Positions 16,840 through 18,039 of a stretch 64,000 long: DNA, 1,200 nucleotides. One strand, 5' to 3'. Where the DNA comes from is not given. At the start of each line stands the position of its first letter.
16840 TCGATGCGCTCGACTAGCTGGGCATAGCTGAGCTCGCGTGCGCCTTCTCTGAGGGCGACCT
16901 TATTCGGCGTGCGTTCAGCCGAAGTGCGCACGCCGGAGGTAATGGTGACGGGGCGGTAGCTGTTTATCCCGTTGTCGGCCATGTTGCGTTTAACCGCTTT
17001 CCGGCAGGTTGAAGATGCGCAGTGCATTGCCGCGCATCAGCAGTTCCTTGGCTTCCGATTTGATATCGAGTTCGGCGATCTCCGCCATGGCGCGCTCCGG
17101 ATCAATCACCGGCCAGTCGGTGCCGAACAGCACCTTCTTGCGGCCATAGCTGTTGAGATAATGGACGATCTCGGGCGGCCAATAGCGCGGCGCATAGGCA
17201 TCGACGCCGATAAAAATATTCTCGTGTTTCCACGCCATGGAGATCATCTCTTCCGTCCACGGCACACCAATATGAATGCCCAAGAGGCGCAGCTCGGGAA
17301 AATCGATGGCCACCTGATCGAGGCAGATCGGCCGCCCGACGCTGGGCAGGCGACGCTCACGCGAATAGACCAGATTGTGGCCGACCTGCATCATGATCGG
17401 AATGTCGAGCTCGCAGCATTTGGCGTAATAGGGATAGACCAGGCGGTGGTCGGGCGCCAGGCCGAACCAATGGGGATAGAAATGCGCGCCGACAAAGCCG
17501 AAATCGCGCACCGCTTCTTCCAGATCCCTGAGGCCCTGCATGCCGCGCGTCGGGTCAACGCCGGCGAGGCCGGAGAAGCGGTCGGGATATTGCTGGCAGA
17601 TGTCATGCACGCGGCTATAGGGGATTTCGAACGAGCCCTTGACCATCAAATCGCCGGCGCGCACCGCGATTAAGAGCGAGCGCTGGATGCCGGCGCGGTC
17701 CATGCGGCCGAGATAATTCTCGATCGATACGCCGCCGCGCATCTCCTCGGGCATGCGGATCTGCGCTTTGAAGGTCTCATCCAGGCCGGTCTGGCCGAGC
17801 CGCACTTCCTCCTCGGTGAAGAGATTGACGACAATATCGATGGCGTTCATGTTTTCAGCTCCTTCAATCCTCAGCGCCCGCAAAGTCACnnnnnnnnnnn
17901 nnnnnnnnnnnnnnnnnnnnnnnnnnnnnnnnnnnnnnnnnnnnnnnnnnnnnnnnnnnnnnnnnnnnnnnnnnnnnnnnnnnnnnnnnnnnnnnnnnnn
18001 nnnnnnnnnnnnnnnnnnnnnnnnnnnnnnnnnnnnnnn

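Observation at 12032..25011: Regulator-less oxidative catabolic cluster for an unknown, probably N-containing, carboxylate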

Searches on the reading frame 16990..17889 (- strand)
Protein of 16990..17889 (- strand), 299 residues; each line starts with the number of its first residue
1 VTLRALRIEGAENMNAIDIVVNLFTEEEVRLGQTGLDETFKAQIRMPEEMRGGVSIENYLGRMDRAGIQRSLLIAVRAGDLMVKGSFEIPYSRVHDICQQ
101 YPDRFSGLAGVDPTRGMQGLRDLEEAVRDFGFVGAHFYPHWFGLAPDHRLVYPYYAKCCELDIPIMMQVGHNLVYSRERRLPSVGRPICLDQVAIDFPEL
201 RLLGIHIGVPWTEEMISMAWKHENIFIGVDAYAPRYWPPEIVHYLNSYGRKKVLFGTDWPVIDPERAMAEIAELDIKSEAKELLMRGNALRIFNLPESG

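Call 3: search_protein_families(library=pfam, proteins=[window:16990-17889:-])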
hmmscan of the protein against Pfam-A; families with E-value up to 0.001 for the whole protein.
window:16990-17889:- (299 aa): 1 family
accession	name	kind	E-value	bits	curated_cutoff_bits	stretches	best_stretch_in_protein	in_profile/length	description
PF04909.20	Amidohydro_2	-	4.2e-39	135.5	26.4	1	93-295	68-289/289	Amidohydrolase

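Call 5: search_protein_families(library=ncbifam, proteins=[window:16990-17889:-], max_evalue=0.00001)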
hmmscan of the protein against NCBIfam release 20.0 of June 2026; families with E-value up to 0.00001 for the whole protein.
window:16990-17889:- (299 aa): 0 families

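Call 10: search_solved_structures(query=window:16990-17889:-, max_evalue=0.001)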
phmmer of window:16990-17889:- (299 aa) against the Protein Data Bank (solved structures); distinct sequences matched with E-value up to 0.001: 13.
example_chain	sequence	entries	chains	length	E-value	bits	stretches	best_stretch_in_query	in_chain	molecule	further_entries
3irs_A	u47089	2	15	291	3.2e-20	75.7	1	55-293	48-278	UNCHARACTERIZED PROTEIN BB4693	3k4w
4inf_A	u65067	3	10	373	8.1e-08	35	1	93-167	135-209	METAL-DEPENDENT HYDROLASE | 5-Carboxyvanillate Decarboxylase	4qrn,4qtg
2gwg_A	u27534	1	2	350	1.7e-07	34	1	55-171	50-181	4-oxalomesaconate hydratase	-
4qs5_A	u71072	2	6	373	3.1e-07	33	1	93-167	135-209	Ligw2 Decarboxylase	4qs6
3ij6_A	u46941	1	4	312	2.9e-06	29.9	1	94-265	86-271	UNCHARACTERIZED METAL-DEPENDENT HYDROLASE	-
3nur_A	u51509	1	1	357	2.6e-05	26.7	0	96-166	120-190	Amidohydrolase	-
6dxq_A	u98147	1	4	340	5.2e-05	25.8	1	95-171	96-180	4-oxalomesaconate hydratase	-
6dwv_B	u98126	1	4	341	5.2e-05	25.8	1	95-171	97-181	4-oxalomesaconate hydratase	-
6dxs_A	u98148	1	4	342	5.5e-05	25.7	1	95-171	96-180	4-oxalomesaconate hydratase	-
3s4t_A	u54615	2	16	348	0.0003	23.3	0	99-156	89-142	Amidohydrolase 2 | Gamma-resorcylate decarboxylase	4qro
5vn5_A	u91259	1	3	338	0.0003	23.2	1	93-296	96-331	2,2',3-trihydroxy-3'-methoxy-5,5'-dicarboxybiphenyl meta-cleavage compound hydrolase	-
6e6i_A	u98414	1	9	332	0.00038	22.9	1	93-295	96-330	2,2',3-trihydroxy-3'-methoxy-5,5'-dicarboxybiphenyl meta-cleavage compound hydrolase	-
2dvt_A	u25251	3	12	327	0.00077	21.9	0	96-167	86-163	Thermophilic reversible gamma-resorcylate decarboxylase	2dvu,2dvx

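Call 11: find_encoding_contigs(protein=window:16990-17889:-, flank=10000, max_places=6)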
Protein window:16990-17889:- (299 aa): no gene with exactly this product is on record in the collection.
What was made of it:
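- Tried and rejected: An exact-protein look-up with the over-extended 299-aa AH2 ORF found nothing (call 11).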

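Call 12: find_homologous_proteins(query=window:16990-17889:-, max_evalue=1e-20)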
Query window:16990-17889:- (299 aa): 6344 proteins with E <= 1e-20 among 8000 candidates; the best 120 are listed.
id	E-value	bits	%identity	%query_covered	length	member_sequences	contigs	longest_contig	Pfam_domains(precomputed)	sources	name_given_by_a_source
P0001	1.4e-187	640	96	95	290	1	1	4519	PF04909.21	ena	-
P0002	2.7e-187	639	95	96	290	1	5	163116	PF04909.21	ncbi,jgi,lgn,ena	jgi:predicted TIM-barrel fold metal-dependent hydrolase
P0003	6.8e-187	638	95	96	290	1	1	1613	PF04909.21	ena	-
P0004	2.6e-186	636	95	96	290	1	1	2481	PF04909.21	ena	-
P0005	2.6e-186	636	95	95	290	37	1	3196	PF04909.21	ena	-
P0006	2.7e-186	636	95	96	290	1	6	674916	PF04909.21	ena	-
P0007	3.4e-186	636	95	96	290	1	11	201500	PF04909.21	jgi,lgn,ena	jgi:predicted TIM-barrel fold metal-dependent hydrolase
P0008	5.2e-186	635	94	96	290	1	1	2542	PF04909.21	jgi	jgi:predicted TIM-barrel fold metal-dependent hydrolase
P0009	1.2e-185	634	94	96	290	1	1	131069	PF04909.21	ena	-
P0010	1.3e-185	634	94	96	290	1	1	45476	PF04909.21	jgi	jgi:predicted TIM-barrel fold metal-dependent hydrolase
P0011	2.0e-185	633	94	96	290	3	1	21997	PF04909.21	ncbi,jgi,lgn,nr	ncbi:MAG: amidohydrolase family protein [Alphaproteobacteria bacterium]|jgi:hypothetical protein|nr:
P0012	2.6e-185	633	94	96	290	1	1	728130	PF04909.21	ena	-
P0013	4.4e-185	632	94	96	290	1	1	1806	PF04909.21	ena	-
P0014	4.7e-185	632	94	96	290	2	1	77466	PF04909.21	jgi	-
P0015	4.9e-185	632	94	96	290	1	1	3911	PF04909.21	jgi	-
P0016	7.8e-185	631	93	96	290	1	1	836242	PF04909.21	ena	-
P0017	7.8e-185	631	94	96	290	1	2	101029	PF04909.21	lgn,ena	-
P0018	8.4e-185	631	94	96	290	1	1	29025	PF04909.21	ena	-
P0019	9.8e-185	631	94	96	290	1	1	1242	PF04909.21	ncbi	-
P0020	1.0e-184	631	94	95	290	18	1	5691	PF04909.21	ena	-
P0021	1.8e-184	630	94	95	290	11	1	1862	PF04909.21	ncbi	-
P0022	2.8e-184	629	94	96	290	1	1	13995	PF04909.21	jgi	-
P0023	3.0e-184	629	94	96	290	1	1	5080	PF04909.21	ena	-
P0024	3.4e-184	629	94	96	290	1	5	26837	PF04909.21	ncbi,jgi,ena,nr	ncbi:MAG: amidohydrolase family protein [Alphaproteobacteria bacterium]|jgi:hypothetical protein|nr:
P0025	2.2e-183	626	93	96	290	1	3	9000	PF04909.21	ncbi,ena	-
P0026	3.3e-183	626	93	96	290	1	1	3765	PF04909.21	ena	-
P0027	1.1e-182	624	93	96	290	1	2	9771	PF04909.21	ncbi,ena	-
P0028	1.4e-171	588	88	96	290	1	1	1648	PF04909.21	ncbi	-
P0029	3.2e-166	570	84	95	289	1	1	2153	PF04909.21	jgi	jgi:hypothetical protein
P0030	3.6e-166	570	84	95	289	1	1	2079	PF04909.21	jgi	jgi:predicted TIM-barrel fold metal-dependent hydrolase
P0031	1.1e-165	568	84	95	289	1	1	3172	PF04909.21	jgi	jgi:predicted TIM-barrel fold metal-dependent hydrolase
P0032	2.6e-165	567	84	95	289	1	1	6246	PF04909.21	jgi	jgi:predicted TIM-barrel fold metal-dependent hydrolase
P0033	3.0e-164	564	84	95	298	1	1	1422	PF04909.21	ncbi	-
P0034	2.7e-163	560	83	96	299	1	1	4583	PF04909.21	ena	-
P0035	1.4e-162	558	83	95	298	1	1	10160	PF04909.21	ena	-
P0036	1.8e-162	558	83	96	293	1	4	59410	PF04909.21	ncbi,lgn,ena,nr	ncbi:MAG: amidohydrolase [Rhodospirillaceae bacterium]|nr:amidohydrolase [Rhodospirillaceae bacteriu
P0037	1.9e-162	558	83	95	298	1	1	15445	PF04909.21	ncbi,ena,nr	ncbi:MAG: amidohydrolase [Rhodospirillaceae bacterium]|nr:amidohydrolase [Rhodospirillaceae bacteriu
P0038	1.9e-162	558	84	95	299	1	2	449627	PF04909.21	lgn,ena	-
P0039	1.9e-162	558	83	95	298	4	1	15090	PF04909.21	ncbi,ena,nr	ncbi:MAG: amidohydrolase [Rhodospirillaceae bacterium]|nr:amidohydrolase [Rhodospirillaceae bacteriu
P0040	2.4e-162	557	82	95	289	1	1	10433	PF04909.21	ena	-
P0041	3.2e-162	557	83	96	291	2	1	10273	PF04909.21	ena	-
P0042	4.9e-162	556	83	95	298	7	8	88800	PF04909.21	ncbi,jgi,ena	-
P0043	5.8e-162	556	83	94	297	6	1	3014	PF04909.21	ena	-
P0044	6.5e-162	556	83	95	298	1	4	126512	PF04909.21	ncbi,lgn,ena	-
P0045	6.5e-162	556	83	96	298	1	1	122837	PF04909.21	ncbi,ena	-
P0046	8.2e-162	556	83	95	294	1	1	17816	PF04909.21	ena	-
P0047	1.7e-161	555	82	96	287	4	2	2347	PF04909.21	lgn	-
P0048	2.2e-161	554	82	95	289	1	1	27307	PF04909.21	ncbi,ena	-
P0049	2.3e-161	554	82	95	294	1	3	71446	PF04909.21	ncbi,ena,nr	ncbi:MAG: amidohydrolase family protein [Rhodospirillaceae bacterium]|nr:amidohydrolase family prote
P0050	2.3e-161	554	82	96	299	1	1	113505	PF04909.21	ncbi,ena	-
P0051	4.7e-161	553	82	96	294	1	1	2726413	PF04909.21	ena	-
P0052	4.7e-161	553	81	95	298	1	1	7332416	PF04909.21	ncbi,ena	-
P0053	6.5e-161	553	82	96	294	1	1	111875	PF04909.21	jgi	-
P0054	8.2e-161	552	82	96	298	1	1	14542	PF04909.21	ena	-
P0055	8.4e-161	552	82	96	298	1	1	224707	PF04909.21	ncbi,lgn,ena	-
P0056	1.2e-160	552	82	96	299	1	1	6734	PF04909.21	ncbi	-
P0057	3.3e-160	550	82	96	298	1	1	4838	PF04909.21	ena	-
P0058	4.3e-160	550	82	95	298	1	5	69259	PF04909.21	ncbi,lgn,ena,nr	ncbi:MAG: amidohydrolase [Rhodospirillaceae bacterium]|nr:amidohydrolase [Rhodospirillaceae bacteriu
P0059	4.5e-160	550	82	95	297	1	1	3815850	PF04909.21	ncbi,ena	-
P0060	1.3e-159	548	81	96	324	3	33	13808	PF04909.21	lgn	-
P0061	1.9e-159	548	82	95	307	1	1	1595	PF04909.21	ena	-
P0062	3.0e-159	547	80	95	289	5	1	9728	PF04909.21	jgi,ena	jgi:predicted TIM-barrel fold metal-dependent hydrolase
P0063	6.7e-159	546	78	94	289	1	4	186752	PF04909.21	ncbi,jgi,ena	jgi:predicted TIM-barrel fold metal-dependent hydrolase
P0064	8.1e-159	546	82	95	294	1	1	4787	PF04909.21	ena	-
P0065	1.0e-158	545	81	95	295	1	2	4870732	PF04909.21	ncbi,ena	-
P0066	1.1e-158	545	81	95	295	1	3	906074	PF04909.21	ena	-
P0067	1.1e-158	545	81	95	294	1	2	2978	PF04909.21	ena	-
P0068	1.9e-158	545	81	95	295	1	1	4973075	PF04909.21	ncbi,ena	-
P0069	2.0e-158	544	79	95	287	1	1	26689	PF04909.21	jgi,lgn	jgi:predicted TIM-barrel fold metal-dependent hydrolase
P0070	2.0e-158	544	81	95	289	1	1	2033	PF04909.21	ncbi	-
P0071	3.0e-158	544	81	96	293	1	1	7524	PF04909.21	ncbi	-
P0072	3.3e-158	544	82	95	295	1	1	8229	PF04909.21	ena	-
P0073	3.5e-158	544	81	95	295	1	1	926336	PF04909.21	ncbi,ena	-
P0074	3.8e-158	544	81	95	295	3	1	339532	PF04909.21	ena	-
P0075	4.8e-158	543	81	95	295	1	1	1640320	PF04909.21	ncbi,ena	-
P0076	5.2e-158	543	81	95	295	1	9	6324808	PF04909.21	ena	-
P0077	7.7e-158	543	78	96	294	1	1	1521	PF04909.21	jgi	jgi:predicted TIM-barrel fold metal-dependent hydrolase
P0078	1.1e-157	542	78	96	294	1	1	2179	PF04909.21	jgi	jgi:predicted TIM-barrel fold metal-dependent hydrolase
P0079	1.7e-157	541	81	96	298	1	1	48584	PF04909.21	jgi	jgi:predicted TIM-barrel fold metal-dependent hydrolase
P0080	2.0e-157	541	78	96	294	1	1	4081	PF04909.21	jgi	jgi:predicted TIM-barrel fold metal-dependent hydrolase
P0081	3.0e-157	541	78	96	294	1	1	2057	PF04909.21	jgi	jgi:predicted TIM-barrel fold metal-dependent hydrolase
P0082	4.0e-157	540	78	96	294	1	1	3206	PF04909.21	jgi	-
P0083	4.2e-157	540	79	95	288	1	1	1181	PF04909.21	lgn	-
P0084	5.7e-157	540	79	95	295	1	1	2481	PF04909.21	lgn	-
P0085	5.9e-157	540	80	96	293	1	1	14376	PF04909.21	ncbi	-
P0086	1.4e-156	538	79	96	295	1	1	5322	PF04909.21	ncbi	ncbi:MAG: amidohydrolase family protein [Pseudomonadota bacterium]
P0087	1.7e-156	538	79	95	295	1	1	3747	PF04909.21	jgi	-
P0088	2.0e-156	538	78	94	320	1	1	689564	PF04909.21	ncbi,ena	-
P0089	2.5e-156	538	77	96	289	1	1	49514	PF04909.21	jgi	jgi:predicted TIM-barrel fold metal-dependent hydrolase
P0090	2.8e-156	537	78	95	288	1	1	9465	PF04909.21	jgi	-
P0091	3.0e-156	537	79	95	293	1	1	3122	PF04909.21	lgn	-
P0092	3.1e-156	537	78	96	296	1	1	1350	PF04909.21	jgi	jgi:predicted TIM-barrel fold metal-dependent hydrolase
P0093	3.1e-156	537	78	96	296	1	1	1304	PF04909.21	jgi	jgi:predicted TIM-barrel fold metal-dependent hydrolase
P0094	3.7e-156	537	78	96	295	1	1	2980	PF04909.21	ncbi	ncbi:MAG: amidohydrolase family protein [Pseudomonadota bacterium]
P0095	3.9e-156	537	80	95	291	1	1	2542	PF04909.21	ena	-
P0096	4.9e-156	537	80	96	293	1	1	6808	PF04909.21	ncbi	-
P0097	6.0e-156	536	80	96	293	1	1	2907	PF04909.21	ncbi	-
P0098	6.9e-156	536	78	95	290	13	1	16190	PF04909.21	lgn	-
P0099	7.4e-156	536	77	96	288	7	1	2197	PF04909.21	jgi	jgi:uncharacterized protein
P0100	8.2e-156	536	79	96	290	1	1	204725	PF04909.21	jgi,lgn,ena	-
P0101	1.0e-155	536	79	95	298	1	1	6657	PF04909.21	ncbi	-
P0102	1.3e-155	535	78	94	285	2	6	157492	PF04909.21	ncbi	-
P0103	1.9e-155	535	78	95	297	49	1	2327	PF04909.21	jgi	-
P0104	3.6e-155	534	77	94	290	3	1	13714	PF04909.21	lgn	-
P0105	3.6e-155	534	79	95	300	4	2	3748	PF04909.21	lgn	-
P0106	5.3e-155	533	78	96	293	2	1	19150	PF04909.21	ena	-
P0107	7.0e-155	533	76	96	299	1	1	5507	PF04909.21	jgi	jgi:uncharacterized protein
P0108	7.3e-155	533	77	95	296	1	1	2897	PF04909.21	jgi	-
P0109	9.1e-155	532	76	96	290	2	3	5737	PF04909.21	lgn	-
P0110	9.2e-155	532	80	95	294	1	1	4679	PF04909.21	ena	-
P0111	9.4e-155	532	79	96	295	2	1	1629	PF04909.21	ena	-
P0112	1.1e-154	532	77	95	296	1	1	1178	PF04909.21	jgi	-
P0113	1.2e-154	532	78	94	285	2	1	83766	PF04909.21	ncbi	-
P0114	1.5e-154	532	80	95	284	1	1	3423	PF04909.21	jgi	jgi:uncharacterized protein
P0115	1.6e-154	532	76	96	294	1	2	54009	PF04909.21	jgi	jgi:hypothetical protein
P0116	1.9e-154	531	78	95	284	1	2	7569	PF04909.21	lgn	-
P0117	1.9e-154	531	77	96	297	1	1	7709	PF04909.21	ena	-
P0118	1.9e-154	531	75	97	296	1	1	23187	PF04909.21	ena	-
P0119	2.0e-154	531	78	94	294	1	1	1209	PF04909.21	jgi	jgi:hypothetical protein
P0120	2.0e-154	531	79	95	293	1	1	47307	PF04909.21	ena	-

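Call 13: find_encoding_contigs(protein=P0002, flank=10000, max_places=2)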
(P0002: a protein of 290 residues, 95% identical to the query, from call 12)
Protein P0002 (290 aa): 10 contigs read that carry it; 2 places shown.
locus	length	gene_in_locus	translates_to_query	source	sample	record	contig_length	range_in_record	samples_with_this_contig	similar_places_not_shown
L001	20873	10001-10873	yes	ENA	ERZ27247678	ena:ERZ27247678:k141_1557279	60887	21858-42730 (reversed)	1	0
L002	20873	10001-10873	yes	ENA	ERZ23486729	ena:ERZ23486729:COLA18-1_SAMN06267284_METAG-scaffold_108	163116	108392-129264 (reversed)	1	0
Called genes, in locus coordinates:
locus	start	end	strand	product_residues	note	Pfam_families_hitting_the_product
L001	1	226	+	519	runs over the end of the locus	PF01266:DAO, PF12831:FAD_oxidored (weak), PF13450:NAD_binding_8 (weak), PF16901:DAO_C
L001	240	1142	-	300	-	PF00753:Lactamase_B, PF17778:WHD_BLACT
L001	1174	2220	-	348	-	PF00005:ABC_tran, PF13304:AAA_21 (weak)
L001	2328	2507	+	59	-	PF10276:zf-CHCC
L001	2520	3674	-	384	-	PF01306:LacY_symp, PF03825:Nuc_H_symport, PF07690:MFS_1, PF12832:MFS_1_like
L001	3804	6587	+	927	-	PF02739:5_3_exonuc_N, PF01367:5_3_exonuc, PF01612:DNA_pol_A_exo1, PF00476:DNA_pol_A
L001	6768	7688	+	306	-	PF01522:Polysacc_deac_1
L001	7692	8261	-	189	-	PF04403:PqiA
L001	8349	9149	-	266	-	PF03447:NAD_binding_3, PF01958:Asp_DH_C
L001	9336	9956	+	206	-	PF00857:Isochorismatase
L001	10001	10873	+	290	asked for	PF04909:Amidohydro_2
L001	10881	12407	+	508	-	PF00501:AMP-binding, PF13193:AMP-binding_C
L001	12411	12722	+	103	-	PF01565:FAD_binding_4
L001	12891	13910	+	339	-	-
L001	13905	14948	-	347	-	PF00296:Bac_luciferase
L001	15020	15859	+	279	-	PF05721:PhyH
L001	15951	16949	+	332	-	PF02608:Bmp, PF13407:Peripla_BP_4 (weak)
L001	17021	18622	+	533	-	PF13555:AAA_29 (faint), PF00005:ABC_tran, PF13304:AAA_21 (faint), PF00005:ABC_tran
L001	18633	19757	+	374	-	PF02653:BPD_transp_2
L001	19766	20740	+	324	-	PF02653:BPD_transp_2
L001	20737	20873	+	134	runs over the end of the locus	PF00383:dCMP_cyt_deam_1, PF08211:dCMP_cyt_deam_2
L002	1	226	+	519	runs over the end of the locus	PF01266:DAO, PF12831:FAD_oxidored (weak), PF13450:NAD_binding_8 (weak), PF16901:DAO_C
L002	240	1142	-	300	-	PF00753:Lactamase_B, PF17778:WHD_BLACT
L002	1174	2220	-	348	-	PF00005:ABC_tran, PF13304:AAA_21 (weak)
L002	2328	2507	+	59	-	PF10276:zf-CHCC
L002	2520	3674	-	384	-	PF01306:LacY_symp, PF03825:Nuc_H_symport, PF07690:MFS_1, PF12832:MFS_1_like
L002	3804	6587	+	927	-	PF02739:5_3_exonuc_N, PF01367:5_3_exonuc, PF01612:DNA_pol_A_exo1, PF00476:DNA_pol_A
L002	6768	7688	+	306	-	PF01522:Polysacc_deac_1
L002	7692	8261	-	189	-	PF04403:PqiA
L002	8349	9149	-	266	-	PF03447:NAD_binding_3, PF01958:Asp_DH_C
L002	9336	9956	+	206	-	PF00857:Isochorismatase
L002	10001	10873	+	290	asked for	PF04909:Amidohydro_2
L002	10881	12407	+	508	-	PF00501:AMP-binding, PF13193:AMP-binding_C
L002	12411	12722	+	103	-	PF01565:FAD_binding_4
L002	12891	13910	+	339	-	-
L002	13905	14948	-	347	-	PF00296:Bac_luciferase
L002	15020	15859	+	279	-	PF05721:PhyH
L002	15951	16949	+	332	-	PF02608:Bmp, PF13407:Peripla_BP_4 (weak)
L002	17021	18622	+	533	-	PF13555:AAA_29 (faint), PF00005:ABC_tran, PF13304:AAA_21 (faint), PF00005:ABC_tran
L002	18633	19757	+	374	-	PF02653:BPD_transp_2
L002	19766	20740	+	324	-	PF02653:BPD_transp_2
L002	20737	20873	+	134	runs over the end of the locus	PF00383:dCMP_cyt_deam_1, PF08211:dCMP_cyt_deam_2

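Call 14: find_encoding_contigs(protein=P0052, flank=10000, max_places=2)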
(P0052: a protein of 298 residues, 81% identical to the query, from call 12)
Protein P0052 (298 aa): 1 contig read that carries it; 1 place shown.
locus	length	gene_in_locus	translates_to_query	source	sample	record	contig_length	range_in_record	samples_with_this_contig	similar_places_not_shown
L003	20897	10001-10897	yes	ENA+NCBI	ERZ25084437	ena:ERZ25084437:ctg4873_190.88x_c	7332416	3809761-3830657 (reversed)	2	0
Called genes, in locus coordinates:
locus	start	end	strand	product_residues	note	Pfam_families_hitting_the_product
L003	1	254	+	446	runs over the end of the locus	PF00202:Aminotran_3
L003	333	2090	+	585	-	PF02776:TPP_enzyme_N, PF00205:TPP_enzyme_M, PF02775:TPP_enzyme_C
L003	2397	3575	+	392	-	PF00108:Thiolase_N, PF02803:Thiolase_C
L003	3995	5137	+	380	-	PF02771:Acyl-CoA_dh_N, PF02770:Acyl-CoA_dh_M, PF00441:Acyl-CoA_dh_1, PF08028:Acyl-CoA_dh_2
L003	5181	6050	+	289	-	PF04909:Amidohydro_2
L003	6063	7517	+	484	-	PF00501:AMP-binding, PF13193:AMP-binding_C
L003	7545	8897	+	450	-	PF03972:MmgE_PrpD_N, PF19305:MmgE_PrpD_C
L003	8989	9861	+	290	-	PF09339:HTH_IclR, PF01614:IclR_C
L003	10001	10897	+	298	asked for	PF04909:Amidohydro_2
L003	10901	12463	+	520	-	PF00501:AMP-binding, PF13193:AMP-binding_C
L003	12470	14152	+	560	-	PF00561:Abhydrolase_1, PF12146:Hydrolase_4 (faint), PF00561:Abhydrolase_1 (weak), PF12697:Abhydrolase_6 (weak)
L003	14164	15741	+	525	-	PF01565:FAD_binding_4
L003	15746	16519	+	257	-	PF00378:ECH_1, PF16113:ECH_2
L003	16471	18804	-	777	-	PF06808:DctM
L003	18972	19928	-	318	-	PF16868:NMT1_3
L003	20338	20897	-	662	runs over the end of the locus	PF00724:Oxidored_FMN, PF00070:Pyr_redox (weak), PF00890:FAD_binding_2 (faint), PF01134:GIDA (faint), PF01266:DAO (faint), PF07992:Pyr_redox_2, PF12831:FAD_oxidored, PF13450:NAD_binding_8, +1 more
